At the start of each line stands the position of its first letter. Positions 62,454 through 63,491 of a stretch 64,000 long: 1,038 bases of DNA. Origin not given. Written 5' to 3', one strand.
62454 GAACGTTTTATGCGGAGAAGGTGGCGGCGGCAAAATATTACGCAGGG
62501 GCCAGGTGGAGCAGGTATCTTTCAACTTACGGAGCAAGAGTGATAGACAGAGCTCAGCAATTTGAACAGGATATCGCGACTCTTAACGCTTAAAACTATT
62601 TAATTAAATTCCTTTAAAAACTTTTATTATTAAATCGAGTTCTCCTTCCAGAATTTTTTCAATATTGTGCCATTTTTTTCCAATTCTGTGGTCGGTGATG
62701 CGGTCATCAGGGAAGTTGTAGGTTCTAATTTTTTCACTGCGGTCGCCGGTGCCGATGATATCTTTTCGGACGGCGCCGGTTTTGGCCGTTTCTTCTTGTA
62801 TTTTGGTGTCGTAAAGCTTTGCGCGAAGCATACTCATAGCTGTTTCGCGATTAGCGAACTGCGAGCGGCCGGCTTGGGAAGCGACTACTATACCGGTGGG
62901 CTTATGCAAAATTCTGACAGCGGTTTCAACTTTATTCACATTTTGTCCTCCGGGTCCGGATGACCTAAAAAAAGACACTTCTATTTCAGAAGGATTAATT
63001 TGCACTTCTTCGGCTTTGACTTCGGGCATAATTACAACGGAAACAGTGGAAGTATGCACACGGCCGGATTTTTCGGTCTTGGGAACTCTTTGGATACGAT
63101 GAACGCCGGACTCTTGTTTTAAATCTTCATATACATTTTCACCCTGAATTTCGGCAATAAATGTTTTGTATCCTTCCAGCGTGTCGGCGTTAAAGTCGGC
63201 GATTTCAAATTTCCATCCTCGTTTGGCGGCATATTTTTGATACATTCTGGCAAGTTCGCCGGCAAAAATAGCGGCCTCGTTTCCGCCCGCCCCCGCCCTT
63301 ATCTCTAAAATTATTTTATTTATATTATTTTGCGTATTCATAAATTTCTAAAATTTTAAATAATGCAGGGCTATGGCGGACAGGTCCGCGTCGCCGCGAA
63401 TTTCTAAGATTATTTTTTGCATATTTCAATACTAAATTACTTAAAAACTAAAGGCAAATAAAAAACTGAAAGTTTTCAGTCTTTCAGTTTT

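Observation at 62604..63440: N-terminally short RF1 homolog (domains 2-4 only) preceded by a mini-ORF that duplicates its first conserved motif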

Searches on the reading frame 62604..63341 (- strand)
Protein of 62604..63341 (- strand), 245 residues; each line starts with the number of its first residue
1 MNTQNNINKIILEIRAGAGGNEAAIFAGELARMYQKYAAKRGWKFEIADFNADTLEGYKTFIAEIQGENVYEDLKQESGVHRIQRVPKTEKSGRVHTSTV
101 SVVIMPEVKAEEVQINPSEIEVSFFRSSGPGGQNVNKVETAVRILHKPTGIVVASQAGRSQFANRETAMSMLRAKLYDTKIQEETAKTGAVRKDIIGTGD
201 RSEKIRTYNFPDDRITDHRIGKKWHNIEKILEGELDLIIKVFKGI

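Call 3: search_protein_families(library=pfam, proteins=[window:62604-63341:-], max_evalue=0.01)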
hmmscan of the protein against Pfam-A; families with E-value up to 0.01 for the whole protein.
window:62604-63341:- (245 aa): 2 families
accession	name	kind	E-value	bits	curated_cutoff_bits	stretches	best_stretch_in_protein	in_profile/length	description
PF03462.23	PCRF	-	2.4e-44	151.9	24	1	4-102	96-194/194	PCRF domain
PF00472.26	RF-1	-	2.3e-40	137.6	35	1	111-219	3-116/116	RF-1 domain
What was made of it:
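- On Bacterial class-I release factor RF1 (PrfA): PF00472 at 2.3e-40 over profile positions 3-116 of 116 (call 3).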

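Call 4: search_protein_families(library=ncbifam, proteins=[window:62604-63341:-], max_evalue=0.01)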
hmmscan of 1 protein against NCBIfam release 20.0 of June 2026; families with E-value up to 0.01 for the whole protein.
window:62604-63341:- (245 aa): 5 families
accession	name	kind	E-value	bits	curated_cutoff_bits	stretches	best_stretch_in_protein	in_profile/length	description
NF001859.2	PRK00591.1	equivalog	7.8e-111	370.5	400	1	5-240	101-336/347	peptide chain release factor 1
TIGR00019.1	prfA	equivalog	3.4e-108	361.8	423.25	1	4-240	108-344/361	peptide chain release factor 1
TIGR00020.2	prfB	exception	8.1e-73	245.4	370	1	2-240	110-349/353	peptide chain release factor 2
TIGR03072.1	release_prfH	equivalog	1.5e-24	86.7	166.65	1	10-188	1-176/200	peptide chain release factor H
NF006718.0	PRK09256.1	equivalog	1e-14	54.4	100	1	111-145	8-42/140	alternative ribosome rescue aminoacyl-tRNA hydrolase ArfB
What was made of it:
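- On Bacterial class-I release factor RF1 (PrfA): RF1 models score 370/362 bits against 245 for RF2 (call 4). The NCBIfam alignment starts at model position 101/108 (call 4). 370.5 and 361.8 bits (call 4).
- On PrfH (RF-H): 86.7 bits (call 4).
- On ArfB / ICT1 rescue hydrolases: 54.4 bits, matching only residues 111-145 (call 4).
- Closest known: PrfH. Different: The window protein keeps the full RF1 decoding apparatus and scores far below both family cut-offs (call 4).
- Checked: NCBIfam prfA models align from model position 101/108 onward (call 4).
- RF1 scores 370/362 bits, RF2 245, PrfH 87 (call 4). It scores 87 bits against PrfH (cut-off 167), 54 against ArfB (cut-off 100) and 370 against RF1 (call 4).
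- Tried and rejected: PrfH or ArfB identity: rejected on scores and neighbours (calls 3, 4).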

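Call 5: search_solved_structures(query=window:62604-63341:-, show_alignments=3)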
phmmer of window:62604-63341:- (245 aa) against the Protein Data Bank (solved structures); distinct sequences matched with E-value up to 0.001: 59.
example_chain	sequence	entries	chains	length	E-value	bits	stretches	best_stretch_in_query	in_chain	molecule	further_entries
1zbt_A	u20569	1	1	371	1.6e-78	266.6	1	5-240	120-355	Peptide chain release factor 1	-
2fvo_A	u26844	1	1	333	6.6e-77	261.4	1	8-240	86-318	Peptide chain release factor 1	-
1rq0_A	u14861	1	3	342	7.2e-77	261.3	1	8-240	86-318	Peptide chain release factor 1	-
6orl_A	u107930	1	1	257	8e-71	241.5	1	10-240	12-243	Peptide chain release factor 1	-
6osk_A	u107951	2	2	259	8.3e-71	241.4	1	10-240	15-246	Peptide chain release factor 1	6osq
5o2r_v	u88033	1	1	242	1.2e-70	240.8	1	11-240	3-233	Peptide chain release factor RF1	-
5j30_QY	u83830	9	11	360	2.3e-70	240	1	10-240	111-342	Peptide chain release factor 1 | Peptide chain release factor RF1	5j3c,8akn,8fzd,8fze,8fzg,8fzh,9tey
6dnc_MA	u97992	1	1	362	2.3e-70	240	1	10-240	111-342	Peptide chain release factor 1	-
5j4d_JA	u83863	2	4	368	2.4e-70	239.9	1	10-240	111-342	Peptide chain release factor 1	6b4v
2b3t_B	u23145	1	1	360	3.1e-70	239.5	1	10-240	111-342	Peptide chain release factor 1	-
6gxn_v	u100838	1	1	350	5.4e-70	238.8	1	10-240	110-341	Peptide chain release factor RF1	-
7m5d_A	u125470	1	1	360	5.9e-70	238.6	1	10-240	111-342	Peptide chain release factor 1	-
4v4r_AY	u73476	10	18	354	1e-69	237.9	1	10-243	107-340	Peptide chain release factor 1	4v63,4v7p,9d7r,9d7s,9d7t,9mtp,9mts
6gwt_v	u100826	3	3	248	1.4e-69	237.4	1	10-240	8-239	Peptide chain release factor RF1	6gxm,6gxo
9mtq_1w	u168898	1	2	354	5e-69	235.6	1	10-243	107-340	Peptide chain release factor 1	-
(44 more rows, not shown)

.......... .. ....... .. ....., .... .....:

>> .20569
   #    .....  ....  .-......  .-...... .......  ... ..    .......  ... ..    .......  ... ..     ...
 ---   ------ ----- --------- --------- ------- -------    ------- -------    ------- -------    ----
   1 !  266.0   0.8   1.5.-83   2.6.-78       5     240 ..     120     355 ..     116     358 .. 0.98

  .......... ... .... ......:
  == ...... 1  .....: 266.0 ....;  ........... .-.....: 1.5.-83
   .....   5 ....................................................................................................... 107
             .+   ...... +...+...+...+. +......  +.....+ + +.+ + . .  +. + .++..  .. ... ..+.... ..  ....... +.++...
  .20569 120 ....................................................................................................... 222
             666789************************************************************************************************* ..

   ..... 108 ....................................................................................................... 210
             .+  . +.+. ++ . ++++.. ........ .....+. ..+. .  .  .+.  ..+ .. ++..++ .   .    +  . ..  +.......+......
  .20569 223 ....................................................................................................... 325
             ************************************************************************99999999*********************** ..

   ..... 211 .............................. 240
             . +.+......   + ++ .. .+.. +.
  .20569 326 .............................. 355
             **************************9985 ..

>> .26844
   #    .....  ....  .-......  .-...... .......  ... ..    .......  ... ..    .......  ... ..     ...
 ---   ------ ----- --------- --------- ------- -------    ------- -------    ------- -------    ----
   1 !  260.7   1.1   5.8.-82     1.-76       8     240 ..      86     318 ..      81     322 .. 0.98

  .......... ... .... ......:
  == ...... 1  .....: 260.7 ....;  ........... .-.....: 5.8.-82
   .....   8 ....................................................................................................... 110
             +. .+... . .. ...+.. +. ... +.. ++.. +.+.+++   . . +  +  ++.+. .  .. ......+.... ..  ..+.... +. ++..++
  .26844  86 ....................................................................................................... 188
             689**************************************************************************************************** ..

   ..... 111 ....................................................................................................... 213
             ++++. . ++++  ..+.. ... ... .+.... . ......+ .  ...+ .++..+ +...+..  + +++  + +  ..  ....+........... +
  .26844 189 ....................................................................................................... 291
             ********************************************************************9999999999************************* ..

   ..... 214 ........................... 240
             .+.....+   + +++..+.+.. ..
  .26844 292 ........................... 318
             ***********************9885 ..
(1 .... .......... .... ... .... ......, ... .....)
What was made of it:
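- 63075..63083 (-): PKT tripeptide (the RF1-type PxT 'anticodon'), aa 87-89, followed by ...GRVHTS. The alignment to solved RF1 structures covers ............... (call 5).
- Checked: PDB RF1 chains align E. coli residues 111-342 to query residues 10-240 (call 5).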

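Call 6: find_homologous_proteins(query=window:62604-63341:-, max_evalue=1e-10)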
Query window:62604-63341:- (245 aa): 8000 proteins with E <= 1e-10 among 8000 candidates; the best 120 are listed.
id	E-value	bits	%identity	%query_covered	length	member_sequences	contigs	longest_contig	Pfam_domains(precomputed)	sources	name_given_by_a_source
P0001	1.3e-155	534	100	100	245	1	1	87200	PF03462.24,PF00472.27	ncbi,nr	ncbi:MAG: PCRF domain-containing protein [Patescibacteria group bacterium]|nr:PCRF domain-containing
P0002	6.0e-128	443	83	98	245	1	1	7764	PF03462.24,PF00472.27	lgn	-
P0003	1.1e-123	429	79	97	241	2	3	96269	PF03462.24,PF00472.27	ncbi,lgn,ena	-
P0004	5.3e-123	427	80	96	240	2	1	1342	PF03462.24,PF00472.27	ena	-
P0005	9.4e-123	426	81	97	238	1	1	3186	PF03462.24,PF00472.27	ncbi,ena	ncbi:MAG: PCRF domain-containing protein [Patescibacteria group bacterium]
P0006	1.6e-122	425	80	97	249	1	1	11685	PF03462.24,PF00472.27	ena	-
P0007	2.6e-122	425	81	97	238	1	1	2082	PF03462.24,PF00472.27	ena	-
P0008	3.3e-122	424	78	97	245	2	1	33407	PF03462.24,PF00472.27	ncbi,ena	-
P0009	3.4e-122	424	78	99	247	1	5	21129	PF03462.24,PF00472.27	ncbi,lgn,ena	ncbi:MAG: PCRF domain-containing protein [Patescibacteria group bacterium]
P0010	3.5e-122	424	81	97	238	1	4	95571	PF03462.24,PF00472.27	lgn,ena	-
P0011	4.7e-122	424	80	97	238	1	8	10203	PF03462.24,PF00472.27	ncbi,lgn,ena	ncbi:MAG: PCRF domain-containing protein [Patescibacteria group bacterium]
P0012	4.8e-122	424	80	97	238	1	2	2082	PF03462.24,PF00472.27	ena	-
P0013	2.0e-121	422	79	98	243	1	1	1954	PF03462.24,PF00472.27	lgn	-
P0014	5.6e-121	420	78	98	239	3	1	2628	PF03462.24,PF00472.27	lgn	-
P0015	1.1e-120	419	77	99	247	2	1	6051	PF03462.24,PF00472.27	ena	-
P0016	5.3e-120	417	77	98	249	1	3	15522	PF03462.24,PF00472.27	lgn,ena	-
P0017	1.2e-119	416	79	97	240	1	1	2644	PF03462.24,PF00472.27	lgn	-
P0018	1.8e-119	415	77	97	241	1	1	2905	PF03462.24,PF00472.27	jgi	jgi:peptide chain release factor 1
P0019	2.4e-119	415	81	95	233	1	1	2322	PF03462.24,PF00472.27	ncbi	ncbi:MAG: PCRF domain-containing protein, partial [Patescibacteria group bacterium]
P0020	3.2e-119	415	76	98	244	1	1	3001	PF03462.24,PF00472.27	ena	-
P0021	6.8e-119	414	77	97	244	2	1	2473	PF03462.24,PF00472.27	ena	-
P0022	1.1e-118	413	74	99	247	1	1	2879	PF03462.24,PF00472.27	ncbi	-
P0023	5.1e-118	411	78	96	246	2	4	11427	PF03462.24,PF00472.27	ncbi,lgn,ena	-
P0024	6.7e-118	410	76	96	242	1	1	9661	PF03462.24,PF00472.27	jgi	jgi:peptide chain release factor 1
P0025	1.1e-117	410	77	97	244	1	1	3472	PF03462.24,PF00472.27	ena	-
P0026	1.2e-117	409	75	98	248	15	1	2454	PF03462.24,PF00472.27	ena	-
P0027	1.3e-117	409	75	98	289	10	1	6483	PF03462.24,PF00472.27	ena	-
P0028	1.5e-117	409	76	97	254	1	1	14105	PF03462.24,PF00472.27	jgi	jgi:peptide chain release factor 1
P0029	3.3e-117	408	75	96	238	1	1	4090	PF03462.24,PF00472.27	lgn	-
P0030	5.6e-117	407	75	97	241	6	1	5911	PF03462.24,PF00472.27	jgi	-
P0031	1.5e-116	406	75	96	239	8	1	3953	PF03462.24,PF00472.27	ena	-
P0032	4.0e-116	404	77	96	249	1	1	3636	PF03462.24,PF00472.27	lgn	-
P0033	5.2e-116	404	77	96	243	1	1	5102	PF03462.24,PF00472.27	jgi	-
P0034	5.6e-116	404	76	97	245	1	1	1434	PF03462.24,PF00472.27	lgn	-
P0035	6.5e-116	404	75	96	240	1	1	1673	PF03462.24,PF00472.27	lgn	-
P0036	8.1e-116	403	81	91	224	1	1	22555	PF03462.24,PF00472.27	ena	-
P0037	1.3e-115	403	74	98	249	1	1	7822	PF03462.24,PF00472.27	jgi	jgi:peptide chain release factor 1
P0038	1.7e-115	402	77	96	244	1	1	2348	PF03462.24,PF00472.27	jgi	-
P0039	1.7e-115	402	77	97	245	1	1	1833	PF03462.24,PF00472.27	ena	-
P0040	3.3e-115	401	74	97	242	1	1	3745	PF03462.24,PF00472.27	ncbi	-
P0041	4.1e-115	401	75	96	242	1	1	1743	PF03462.24,PF00472.27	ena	-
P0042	5.4e-115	401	75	97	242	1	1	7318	PF03462.24,PF00472.27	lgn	-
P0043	6.0e-115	401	75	96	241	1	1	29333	PF03462.24,PF00472.27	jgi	-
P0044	7.3e-115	400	72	99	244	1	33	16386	PF03462.24,PF00472.27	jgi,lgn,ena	-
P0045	8.0e-115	400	77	96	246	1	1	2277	PF03462.24,PF00472.27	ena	-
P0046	8.5e-115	400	75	96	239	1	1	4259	PF03462.24,PF00472.27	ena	-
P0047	8.7e-115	400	74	97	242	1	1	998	PF03462.24,PF00472.27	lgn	-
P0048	1.1e-114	400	75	96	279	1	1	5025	PF03462.24,PF00472.27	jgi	-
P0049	1.2e-114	400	74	97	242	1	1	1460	PF03462.24,PF00472.27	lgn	-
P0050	1.2e-114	400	73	96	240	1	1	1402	PF03462.24,PF00472.27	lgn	-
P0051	1.3e-114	399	76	95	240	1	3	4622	PF03462.24,PF00472.27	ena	-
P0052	1.3e-114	399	73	98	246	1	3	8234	PF03462.24,PF00472.27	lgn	-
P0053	1.5e-114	399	73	97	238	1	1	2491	PF03462.24,PF00472.27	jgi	jgi:peptide chain release factor 1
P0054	1.7e-114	399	74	95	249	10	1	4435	PF03462.24,PF00472.27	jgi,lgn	jgi:peptide chain release factor 1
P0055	1.7e-114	399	81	91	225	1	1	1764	PF03462.24,PF00472.27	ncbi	ncbi:MAG: peptide chain release factor-like protein, partial [Patescibacteria group bacterium]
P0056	2.3e-114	399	75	99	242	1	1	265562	PF03462.24,PF00472.27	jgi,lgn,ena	-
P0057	2.6e-114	398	72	99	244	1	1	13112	PF03462.24,PF00472.27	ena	-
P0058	2.6e-114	398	72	99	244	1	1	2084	PF03462.24,PF00472.27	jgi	-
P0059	2.7e-114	398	72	99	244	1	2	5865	PF03462.24,PF00472.27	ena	-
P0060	3.0e-114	398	76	95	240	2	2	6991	PF03462.24,PF00472.27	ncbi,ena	ncbi:MAG: PCRF domain-containing protein [Patescibacteria group bacterium]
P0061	3.3e-114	398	73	97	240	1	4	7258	PF03462.24,PF00472.27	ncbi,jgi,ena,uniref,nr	ncbi:peptide chain release factor 1 [Candidatus Wolfebacteria bacterium CG18_big_fil_WC_8_21_14_2_50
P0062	3.8e-114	398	75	97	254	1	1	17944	PF03462.24,PF00472.27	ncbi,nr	ncbi:MAG: peptide chain release factor-like protein [bacterium]|nr:peptide chain release factor-like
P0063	4.1e-114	398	74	97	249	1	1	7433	PF03462.24,PF00472.27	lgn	-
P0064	4.2e-114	398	77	96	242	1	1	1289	PF03462.24,PF00472.27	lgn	-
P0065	4.5e-114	398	73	97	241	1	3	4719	PF03462.24,PF00472.27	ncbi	-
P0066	4.9e-114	398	75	96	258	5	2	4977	PF03462.24,PF00472.27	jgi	-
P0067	5.2e-114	398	73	96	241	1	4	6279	PF03462.24,PF00472.27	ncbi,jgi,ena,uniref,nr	ncbi:MAG: PCRF domain-containing protein [Parcubacteria group bacterium]|uniref:Peptide chain releas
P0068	5.3e-114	398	73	98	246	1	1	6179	PF03462.24,PF00472.27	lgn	-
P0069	8.6e-114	397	73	97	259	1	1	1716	PF03462.24,PF00472.27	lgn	-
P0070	9.0e-114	397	76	96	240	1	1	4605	PF03462.24,PF00472.27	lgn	-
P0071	1.1e-113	396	72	99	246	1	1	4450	PF03462.24,PF00472.27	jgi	-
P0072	1.2e-113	396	73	97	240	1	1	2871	PF03462.24,PF00472.27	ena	-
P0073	1.4e-113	396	73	97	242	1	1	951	PF03462.24,PF00472.27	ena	-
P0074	1.8e-113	396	77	96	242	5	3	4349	PF03462.24,PF00472.27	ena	-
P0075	1.9e-113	396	74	99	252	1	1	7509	PF03462.24,PF00472.27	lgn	-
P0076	1.9e-113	396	72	96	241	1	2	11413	PF03462.24,PF00472.27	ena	-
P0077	2.0e-113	396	74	96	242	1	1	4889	PF03462.24,PF00472.27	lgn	-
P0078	2.1e-113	396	73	97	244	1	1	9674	PF03462.24,PF00472.27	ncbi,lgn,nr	ncbi:PCRF domain-containing protein [Candidatus Wolfebacteria bacterium]|nr:PCRF domain-containing p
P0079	3.2e-113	395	73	97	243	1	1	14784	PF03462.24,PF00472.27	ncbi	-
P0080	3.6e-113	395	75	97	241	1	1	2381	PF03462.24,PF00472.27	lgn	-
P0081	3.8e-113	395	75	97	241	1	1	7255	PF03462.24,PF00472.27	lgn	-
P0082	4.1e-113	395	73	97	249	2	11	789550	PF03462.24,PF00472.27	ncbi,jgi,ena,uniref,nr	ncbi:MAG: peptide chain release factor 1 [uncultured bacterium]|uniref:Peptide chain release factor 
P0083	4.4e-113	395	73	97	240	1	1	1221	PF03462.24,PF00472.27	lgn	-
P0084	5.0e-113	394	73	97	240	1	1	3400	PF03462.24,PF00472.27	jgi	-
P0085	7.5e-113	394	72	97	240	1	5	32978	PF03462.24,PF00472.27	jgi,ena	jgi:peptide chain release factor 1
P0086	8.2e-113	394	73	97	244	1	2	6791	PF03462.24,PF00472.27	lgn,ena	-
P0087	9.1e-113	393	74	96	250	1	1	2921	PF03462.24,PF00472.27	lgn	-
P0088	1.0e-112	393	73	97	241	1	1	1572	PF03462.24,PF00472.27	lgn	-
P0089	1.1e-112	393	75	96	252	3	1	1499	PF03462.24,PF00472.27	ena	-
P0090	1.3e-112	393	73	97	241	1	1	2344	PF03462.24,PF00472.27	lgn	-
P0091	1.4e-112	393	73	96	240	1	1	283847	PF03462.24,PF00472.27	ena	-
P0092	1.5e-112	393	72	98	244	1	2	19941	PF03462.24,PF00472.27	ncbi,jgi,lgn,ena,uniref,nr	ncbi:hypothetical protein COV23_00695 [Candidatus Wolfebacteria bacterium CG10_big_fil_rev_8_21_14_0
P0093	2.4e-112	392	74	99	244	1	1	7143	PF03462.24,PF00472.27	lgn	-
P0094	2.5e-112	392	73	96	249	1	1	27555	PF03462.24,PF00472.27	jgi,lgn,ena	-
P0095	3.0e-112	392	74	97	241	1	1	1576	PF03462.24,PF00472.27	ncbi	-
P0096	3.1e-112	392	73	96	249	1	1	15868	PF03462.24,PF00472.27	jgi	-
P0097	3.1e-112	392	73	97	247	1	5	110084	PF03462.24,PF00472.27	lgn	-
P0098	3.3e-112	392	74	96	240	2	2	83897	PF03462.24,PF00472.27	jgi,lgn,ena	-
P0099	3.4e-112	392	73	97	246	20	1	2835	PF03462.24,PF00472.27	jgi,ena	-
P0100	3.9e-112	391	73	97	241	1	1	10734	PF03462.24,PF00472.27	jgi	jgi:peptide chain release factor 1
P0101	6.4e-112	391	73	97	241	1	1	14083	PF03462.24,PF00472.27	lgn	-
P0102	8.4e-112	390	72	98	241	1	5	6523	PF03462.24,PF00472.27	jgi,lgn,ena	-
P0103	1.0e-111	390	73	97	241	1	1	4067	PF03462.24,PF00472.27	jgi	-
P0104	1.1e-111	390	70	97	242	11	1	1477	PF03462.24,PF00472.27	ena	-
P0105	1.2e-111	390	74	91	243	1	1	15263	PF03462.24,PF00472.27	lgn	-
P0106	1.4e-111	390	73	97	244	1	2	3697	PF03462.24,PF00472.27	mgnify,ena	mgnify:FL=1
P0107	1.5e-111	389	71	97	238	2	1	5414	PF03462.24,PF00472.27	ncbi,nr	ncbi:PCRF domain-containing protein [Candidatus Wolfebacteria bacterium]|nr:PCRF domain-containing p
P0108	1.6e-111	389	72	96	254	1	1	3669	PF03462.24,PF00472.27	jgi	jgi:peptide chain release factor 1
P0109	1.9e-111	389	71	96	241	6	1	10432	PF03462.24,PF00472.27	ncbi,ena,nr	ncbi:PCRF domain-containing protein [Candidatus Wolfebacteria bacterium]|nr:PCRF domain-containing p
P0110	1.9e-111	389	72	97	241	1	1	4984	PF03462.24,PF00472.27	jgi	-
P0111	2.3e-111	389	72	97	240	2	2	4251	PF03462.24,PF00472.27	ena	-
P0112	2.7e-111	389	71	96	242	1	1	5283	PF03462.24,PF00472.27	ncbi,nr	ncbi:MAG: PCRF domain-containing protein [Candidatus Colwellbacteria bacterium]|nr:PCRF domain-conta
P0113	3.7e-111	388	71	96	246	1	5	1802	PF03462.24,PF00472.27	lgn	-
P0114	4.4e-111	388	72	97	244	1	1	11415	PF03462.24,PF00472.27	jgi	jgi:peptide chain release factor 1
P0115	4.5e-111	388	71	97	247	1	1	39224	PF03462.24,PF00472.27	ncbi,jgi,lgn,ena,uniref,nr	ncbi:MAG: peptide chain release factor 1 [Candidatus Colwellbacteria bacterium CG10_big_fil_rev_8_21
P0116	4.8e-111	388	71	97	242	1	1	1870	PF03462.24,PF00472.27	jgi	jgi:peptide chain release factor 1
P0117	4.8e-111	388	72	96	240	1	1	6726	PF03462.24,PF00472.27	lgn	-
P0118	5.1e-111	388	72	96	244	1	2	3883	PF03462.24,PF00472.27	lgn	-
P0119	5.9e-111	388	75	96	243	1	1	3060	PF03462.24,PF00472.27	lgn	-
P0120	6.3e-111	387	73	97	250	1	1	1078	PF03462.24,PF00472.27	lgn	-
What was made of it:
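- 62604..63341 (-): prfA: 245-aa release factor 1 lacking domain 1 (domains 2-4 only). A 100% identical NCBI protein is named 'PCRF domain-containing protein [Patescibacteria group bacterium]' (call 6).
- Closest known: Canonical bacterial RF1. Different: It therefore scores below both curated equivalog cut-offs (370.5 < 400; 361.8 < 423.25) and is named only 'PCRF domain-containing protein' by NCBI (calls 4, 6).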

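Call 8: find_encoding_contigs(protein=P0001, flank=10000, max_places=3)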
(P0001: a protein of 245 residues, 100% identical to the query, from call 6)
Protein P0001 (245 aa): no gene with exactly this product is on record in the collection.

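Call 9: find_encoding_contigs(protein=P0002, flank=3000, max_places=2)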
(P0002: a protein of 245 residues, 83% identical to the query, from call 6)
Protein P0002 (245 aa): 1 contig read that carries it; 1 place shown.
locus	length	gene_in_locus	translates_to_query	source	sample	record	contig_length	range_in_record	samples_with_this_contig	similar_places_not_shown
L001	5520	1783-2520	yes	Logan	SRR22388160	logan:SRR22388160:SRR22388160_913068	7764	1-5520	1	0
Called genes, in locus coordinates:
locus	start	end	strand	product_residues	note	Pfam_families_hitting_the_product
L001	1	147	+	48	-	?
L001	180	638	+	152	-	PF01272:GreA_GreB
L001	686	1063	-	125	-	-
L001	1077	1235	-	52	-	-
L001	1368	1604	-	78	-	-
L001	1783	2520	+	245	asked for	PF03462:PCRF, PF00472:RF-1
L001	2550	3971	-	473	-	PF13406:SLT_2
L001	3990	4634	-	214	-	PF01386:Ribosomal_L25p, PF14693:Ribosomal_TL5_C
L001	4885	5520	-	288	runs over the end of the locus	PF01116:F_bP_aldolase, PF02581:TMP-TENI (faint)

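Call 10: find_encoding_contigs(protein=P0003, flank=3000, max_places=2)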
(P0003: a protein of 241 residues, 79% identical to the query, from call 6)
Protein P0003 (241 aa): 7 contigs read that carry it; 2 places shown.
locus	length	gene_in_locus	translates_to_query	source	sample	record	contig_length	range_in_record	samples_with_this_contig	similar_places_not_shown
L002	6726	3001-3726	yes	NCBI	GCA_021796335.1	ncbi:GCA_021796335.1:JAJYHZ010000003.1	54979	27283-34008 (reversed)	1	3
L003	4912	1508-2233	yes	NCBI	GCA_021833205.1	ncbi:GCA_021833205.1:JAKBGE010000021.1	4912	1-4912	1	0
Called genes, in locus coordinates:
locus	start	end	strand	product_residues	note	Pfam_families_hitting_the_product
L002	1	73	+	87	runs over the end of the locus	PF01197:Ribosomal_L31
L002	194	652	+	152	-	PF01272:GreA_GreB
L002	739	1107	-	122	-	-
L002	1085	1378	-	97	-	-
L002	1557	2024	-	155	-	PF09900:DUF2127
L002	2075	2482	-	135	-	PF01814:Hemerythrin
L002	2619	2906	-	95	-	PF00293:NUDIX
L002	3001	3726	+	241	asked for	PF03462:PCRF, PF00472:RF-1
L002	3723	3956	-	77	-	-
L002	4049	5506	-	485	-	PF13406:SLT_2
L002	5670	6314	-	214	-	PF01386:Ribosomal_L25p, PF14693:Ribosomal_TL5_C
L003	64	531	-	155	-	PF09900:DUF2127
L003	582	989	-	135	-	PF01814:Hemerythrin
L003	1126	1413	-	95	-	PF00293:NUDIX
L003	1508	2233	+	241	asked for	PF03462:PCRF, PF00472:RF-1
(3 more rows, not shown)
